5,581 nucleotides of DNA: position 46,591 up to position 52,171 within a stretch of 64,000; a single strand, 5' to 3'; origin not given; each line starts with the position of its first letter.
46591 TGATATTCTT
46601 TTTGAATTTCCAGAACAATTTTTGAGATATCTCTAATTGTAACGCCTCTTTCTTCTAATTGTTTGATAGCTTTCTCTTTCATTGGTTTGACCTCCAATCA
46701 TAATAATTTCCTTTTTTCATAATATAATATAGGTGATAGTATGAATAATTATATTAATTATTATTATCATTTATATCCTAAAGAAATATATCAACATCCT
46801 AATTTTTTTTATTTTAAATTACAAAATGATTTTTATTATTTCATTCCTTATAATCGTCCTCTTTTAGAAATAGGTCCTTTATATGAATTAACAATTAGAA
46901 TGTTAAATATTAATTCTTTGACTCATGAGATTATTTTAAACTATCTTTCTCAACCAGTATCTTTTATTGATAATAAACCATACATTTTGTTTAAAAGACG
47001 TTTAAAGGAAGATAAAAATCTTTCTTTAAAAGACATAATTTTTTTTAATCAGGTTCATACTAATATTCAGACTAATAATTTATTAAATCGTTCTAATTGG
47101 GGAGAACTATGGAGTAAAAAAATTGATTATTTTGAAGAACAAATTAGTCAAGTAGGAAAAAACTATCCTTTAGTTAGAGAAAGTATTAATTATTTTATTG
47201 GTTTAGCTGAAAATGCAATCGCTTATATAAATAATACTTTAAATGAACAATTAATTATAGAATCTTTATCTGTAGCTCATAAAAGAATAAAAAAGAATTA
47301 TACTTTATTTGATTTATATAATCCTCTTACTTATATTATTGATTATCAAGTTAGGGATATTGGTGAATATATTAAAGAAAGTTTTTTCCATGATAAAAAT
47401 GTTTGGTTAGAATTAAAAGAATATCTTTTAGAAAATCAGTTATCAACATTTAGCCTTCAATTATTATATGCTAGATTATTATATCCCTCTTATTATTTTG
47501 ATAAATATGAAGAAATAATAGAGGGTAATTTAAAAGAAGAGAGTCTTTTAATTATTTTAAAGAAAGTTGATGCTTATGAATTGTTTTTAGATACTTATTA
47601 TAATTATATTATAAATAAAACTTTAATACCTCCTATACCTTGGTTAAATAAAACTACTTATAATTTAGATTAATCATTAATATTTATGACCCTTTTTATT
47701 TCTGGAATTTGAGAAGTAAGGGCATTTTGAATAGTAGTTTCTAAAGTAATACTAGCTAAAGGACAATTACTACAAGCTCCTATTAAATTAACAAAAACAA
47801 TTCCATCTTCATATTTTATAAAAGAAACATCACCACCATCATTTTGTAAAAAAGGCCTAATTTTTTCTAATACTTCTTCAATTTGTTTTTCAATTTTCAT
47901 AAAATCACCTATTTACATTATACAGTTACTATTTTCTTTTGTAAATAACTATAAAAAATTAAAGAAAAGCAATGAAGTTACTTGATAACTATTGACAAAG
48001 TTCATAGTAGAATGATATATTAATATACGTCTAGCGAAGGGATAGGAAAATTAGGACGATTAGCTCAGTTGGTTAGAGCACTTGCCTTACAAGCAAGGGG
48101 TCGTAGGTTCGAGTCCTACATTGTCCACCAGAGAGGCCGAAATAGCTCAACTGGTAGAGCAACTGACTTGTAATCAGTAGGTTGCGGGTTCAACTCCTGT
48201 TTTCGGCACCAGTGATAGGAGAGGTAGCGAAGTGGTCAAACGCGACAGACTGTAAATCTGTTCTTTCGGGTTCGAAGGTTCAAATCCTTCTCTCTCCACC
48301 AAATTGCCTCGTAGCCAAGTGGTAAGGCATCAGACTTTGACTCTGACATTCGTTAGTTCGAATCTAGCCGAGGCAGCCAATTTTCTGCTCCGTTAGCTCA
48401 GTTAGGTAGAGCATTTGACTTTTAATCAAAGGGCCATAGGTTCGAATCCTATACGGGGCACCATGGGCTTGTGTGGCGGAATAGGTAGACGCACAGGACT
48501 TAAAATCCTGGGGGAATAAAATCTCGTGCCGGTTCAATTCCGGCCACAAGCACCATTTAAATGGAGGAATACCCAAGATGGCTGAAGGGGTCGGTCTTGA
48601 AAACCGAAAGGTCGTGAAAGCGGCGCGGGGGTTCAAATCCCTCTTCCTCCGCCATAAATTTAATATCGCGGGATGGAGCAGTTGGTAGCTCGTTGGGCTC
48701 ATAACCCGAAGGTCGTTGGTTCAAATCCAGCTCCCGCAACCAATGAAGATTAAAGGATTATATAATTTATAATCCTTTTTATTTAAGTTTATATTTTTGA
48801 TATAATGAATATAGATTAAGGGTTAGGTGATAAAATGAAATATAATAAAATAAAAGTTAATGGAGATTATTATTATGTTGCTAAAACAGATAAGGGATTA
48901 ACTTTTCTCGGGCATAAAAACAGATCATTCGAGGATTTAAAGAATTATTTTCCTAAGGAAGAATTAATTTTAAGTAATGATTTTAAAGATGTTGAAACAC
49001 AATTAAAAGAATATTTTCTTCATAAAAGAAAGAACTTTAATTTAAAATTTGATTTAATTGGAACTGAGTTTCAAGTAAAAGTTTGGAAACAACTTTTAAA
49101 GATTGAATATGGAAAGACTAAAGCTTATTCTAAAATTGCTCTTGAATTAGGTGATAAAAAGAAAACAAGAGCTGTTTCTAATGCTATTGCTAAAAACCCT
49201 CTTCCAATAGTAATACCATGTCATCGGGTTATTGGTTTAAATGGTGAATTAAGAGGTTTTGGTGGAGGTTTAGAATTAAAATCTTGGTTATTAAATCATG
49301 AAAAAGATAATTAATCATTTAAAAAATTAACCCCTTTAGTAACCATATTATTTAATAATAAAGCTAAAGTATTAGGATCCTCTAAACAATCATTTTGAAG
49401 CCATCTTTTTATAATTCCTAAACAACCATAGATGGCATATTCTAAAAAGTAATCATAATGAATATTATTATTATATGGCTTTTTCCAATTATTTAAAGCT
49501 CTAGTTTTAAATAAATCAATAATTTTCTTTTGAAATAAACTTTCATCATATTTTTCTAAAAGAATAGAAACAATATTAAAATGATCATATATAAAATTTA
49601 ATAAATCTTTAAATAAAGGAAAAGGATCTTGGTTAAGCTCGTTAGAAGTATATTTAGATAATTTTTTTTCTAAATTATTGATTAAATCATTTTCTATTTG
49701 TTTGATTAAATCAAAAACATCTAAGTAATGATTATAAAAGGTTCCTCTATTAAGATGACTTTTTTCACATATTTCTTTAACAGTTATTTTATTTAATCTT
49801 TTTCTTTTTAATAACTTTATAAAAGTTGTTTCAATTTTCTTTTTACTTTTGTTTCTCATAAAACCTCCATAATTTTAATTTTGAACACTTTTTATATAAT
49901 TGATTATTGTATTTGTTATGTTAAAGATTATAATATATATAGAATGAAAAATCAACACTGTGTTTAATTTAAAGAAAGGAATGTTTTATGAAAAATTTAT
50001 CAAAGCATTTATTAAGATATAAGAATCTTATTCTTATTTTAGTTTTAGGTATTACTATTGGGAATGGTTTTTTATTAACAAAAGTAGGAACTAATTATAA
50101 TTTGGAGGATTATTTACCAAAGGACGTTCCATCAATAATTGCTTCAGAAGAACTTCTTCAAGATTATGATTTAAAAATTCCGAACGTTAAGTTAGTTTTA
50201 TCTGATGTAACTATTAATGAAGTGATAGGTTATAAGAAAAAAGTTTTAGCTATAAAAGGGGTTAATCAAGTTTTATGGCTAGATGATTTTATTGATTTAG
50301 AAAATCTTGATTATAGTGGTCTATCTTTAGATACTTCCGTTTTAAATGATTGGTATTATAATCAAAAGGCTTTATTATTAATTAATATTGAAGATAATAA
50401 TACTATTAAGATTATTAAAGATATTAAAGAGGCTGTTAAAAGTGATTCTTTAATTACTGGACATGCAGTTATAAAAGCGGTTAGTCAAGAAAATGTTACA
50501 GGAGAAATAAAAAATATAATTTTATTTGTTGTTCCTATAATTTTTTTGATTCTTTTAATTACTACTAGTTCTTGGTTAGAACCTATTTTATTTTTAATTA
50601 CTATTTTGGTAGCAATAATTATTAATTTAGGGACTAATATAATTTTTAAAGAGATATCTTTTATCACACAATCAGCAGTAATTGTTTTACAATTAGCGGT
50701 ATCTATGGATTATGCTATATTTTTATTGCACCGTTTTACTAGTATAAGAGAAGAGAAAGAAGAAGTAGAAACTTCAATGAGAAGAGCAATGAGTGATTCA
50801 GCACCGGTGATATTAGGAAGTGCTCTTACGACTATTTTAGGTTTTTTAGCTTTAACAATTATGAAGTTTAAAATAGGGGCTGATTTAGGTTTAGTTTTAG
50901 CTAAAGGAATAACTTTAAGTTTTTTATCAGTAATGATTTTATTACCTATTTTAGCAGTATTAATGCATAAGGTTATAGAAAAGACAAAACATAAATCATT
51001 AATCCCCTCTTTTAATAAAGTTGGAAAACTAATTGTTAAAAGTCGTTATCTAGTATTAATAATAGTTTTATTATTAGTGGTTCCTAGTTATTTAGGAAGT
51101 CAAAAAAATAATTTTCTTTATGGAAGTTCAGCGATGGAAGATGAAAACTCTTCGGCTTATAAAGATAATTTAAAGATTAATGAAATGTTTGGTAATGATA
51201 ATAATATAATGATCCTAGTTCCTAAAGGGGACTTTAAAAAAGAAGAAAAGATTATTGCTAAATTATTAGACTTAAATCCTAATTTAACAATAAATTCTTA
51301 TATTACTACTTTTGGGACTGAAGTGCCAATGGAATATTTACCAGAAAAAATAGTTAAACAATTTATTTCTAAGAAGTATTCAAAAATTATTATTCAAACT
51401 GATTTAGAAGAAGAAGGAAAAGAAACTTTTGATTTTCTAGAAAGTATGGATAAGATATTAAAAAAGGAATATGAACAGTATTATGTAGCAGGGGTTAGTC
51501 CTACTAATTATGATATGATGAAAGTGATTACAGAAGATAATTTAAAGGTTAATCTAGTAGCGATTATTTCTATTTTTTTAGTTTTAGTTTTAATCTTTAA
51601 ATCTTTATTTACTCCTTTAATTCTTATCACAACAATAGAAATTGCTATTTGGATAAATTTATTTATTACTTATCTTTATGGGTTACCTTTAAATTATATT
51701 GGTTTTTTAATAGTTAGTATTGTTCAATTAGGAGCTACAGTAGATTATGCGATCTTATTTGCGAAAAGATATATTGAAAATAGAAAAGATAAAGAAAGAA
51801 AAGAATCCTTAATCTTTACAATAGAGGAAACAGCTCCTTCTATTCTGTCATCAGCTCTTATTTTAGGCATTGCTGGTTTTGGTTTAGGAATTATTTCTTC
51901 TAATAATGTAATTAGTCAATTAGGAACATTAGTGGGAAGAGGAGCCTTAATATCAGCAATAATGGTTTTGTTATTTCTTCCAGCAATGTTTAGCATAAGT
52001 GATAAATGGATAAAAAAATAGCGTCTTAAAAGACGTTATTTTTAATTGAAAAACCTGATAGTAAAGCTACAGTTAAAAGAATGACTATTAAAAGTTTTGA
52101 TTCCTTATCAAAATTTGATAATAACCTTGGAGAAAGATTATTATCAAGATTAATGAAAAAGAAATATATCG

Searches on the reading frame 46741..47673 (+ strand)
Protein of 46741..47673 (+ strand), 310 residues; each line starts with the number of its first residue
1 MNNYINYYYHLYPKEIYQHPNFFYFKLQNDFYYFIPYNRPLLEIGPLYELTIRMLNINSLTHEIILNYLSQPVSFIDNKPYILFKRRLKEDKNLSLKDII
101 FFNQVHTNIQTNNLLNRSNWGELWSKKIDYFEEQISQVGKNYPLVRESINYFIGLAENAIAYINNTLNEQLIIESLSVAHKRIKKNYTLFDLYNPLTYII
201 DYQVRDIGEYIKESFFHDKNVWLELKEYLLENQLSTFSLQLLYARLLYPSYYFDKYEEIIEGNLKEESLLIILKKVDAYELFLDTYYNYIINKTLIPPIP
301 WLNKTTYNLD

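Call 3: search_protein_families(library=pfam, proteins=[window:46741-47673:+], max_evalue=0.01)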
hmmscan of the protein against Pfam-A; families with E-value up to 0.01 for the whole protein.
window:46741-47673:+ (310 aa): 0 families

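Call 4: search_protein_families(library=ncbifam, proteins=[window:46741-47673:+], max_evalue=0.01)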
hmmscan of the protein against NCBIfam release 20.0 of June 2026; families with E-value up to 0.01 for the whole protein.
window:46741-47673:+ (310 aa): 1 family
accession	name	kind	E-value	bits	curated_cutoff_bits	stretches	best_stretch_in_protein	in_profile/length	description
TIGR02905.1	spore_yutH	equivalog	7.6e-21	74.5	215.05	1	7-284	6-311/313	spore coat putative kinase YutH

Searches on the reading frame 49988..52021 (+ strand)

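Call 82: search_protein_families(library=pfam, proteins=[window:49988-52021:+], max_evalue=0.001)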
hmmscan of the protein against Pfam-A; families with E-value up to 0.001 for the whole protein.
window:49988-52021:+ (677 aa): 3 families
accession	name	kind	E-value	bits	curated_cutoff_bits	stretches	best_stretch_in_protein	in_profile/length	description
PF03176.21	MMPL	-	1.6e-58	198.7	20.5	2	467-674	90-305/333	MMPL family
PF00873.25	ACR_tran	-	9.9e-12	43.8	28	1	476-670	822-1019/1021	AcrB/AcrD/AcrF family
PF12349.14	Sterol-sensing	-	3.9e-05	24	22.3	0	200-336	10-146/153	Sterol-sensing domain of SREBP cleavage-activation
